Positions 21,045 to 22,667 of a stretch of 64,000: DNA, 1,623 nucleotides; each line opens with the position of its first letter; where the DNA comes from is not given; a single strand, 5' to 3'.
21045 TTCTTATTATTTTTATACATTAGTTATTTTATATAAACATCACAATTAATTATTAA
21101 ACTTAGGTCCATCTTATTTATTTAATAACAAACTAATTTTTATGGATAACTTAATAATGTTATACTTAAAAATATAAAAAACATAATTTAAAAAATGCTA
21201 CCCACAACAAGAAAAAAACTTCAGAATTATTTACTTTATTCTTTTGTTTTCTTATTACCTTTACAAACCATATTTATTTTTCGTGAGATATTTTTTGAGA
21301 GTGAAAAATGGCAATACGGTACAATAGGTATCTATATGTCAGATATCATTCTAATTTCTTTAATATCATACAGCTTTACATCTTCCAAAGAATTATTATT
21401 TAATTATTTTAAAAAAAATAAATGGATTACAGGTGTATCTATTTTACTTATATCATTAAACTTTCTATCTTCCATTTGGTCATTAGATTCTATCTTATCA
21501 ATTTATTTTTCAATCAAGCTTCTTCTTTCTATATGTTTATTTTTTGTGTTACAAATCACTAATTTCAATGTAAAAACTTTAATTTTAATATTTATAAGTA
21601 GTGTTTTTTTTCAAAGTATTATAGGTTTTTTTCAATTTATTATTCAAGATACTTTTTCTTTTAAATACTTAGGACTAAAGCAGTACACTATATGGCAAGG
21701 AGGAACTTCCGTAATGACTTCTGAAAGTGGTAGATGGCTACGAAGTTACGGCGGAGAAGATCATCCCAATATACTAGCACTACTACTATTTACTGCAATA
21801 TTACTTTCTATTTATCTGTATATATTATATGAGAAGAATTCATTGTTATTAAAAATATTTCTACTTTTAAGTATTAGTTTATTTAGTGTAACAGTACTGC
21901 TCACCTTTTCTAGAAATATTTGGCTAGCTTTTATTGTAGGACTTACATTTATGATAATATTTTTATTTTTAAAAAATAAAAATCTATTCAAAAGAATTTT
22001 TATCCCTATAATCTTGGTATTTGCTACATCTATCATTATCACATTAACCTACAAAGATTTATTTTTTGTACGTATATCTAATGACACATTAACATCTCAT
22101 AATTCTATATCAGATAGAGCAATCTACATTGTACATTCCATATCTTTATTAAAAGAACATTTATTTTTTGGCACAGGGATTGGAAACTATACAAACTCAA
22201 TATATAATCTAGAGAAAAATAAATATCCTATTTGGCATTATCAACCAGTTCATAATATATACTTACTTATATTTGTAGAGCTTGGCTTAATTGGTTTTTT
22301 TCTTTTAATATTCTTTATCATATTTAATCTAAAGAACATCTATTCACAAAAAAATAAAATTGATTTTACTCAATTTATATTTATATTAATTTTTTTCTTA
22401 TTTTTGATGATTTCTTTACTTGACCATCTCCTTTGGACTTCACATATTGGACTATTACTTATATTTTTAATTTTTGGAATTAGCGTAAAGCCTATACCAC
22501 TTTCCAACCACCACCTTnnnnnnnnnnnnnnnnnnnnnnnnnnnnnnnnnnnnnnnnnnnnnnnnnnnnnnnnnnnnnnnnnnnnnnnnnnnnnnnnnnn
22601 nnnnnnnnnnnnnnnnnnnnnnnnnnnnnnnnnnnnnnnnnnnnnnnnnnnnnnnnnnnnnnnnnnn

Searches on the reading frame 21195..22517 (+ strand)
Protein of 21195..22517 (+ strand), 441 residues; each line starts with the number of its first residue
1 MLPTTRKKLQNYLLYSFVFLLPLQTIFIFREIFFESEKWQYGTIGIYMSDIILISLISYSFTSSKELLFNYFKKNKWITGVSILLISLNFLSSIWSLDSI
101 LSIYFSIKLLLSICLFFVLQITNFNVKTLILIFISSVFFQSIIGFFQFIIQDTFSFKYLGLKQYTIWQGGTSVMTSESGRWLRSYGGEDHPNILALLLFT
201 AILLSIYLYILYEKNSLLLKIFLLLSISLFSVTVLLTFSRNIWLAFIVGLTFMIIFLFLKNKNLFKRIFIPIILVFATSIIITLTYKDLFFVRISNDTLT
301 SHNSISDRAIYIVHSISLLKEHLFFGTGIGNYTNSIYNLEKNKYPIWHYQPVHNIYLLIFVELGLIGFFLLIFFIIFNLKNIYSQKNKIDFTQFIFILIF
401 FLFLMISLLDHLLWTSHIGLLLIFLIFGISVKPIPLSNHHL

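Call 58: search_protein_families(library=pfam, proteins=[window:21195-22517:+], max_evalue=0.00001)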
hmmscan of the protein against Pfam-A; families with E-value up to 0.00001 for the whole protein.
window:21195-22517:+ (441 aa): 1 family
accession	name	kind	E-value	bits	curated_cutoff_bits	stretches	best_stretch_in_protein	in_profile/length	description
PF04932.20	Wzy_C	-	1.2e-18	67.7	31.7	1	227-372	3-149/149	O-Antigen ligase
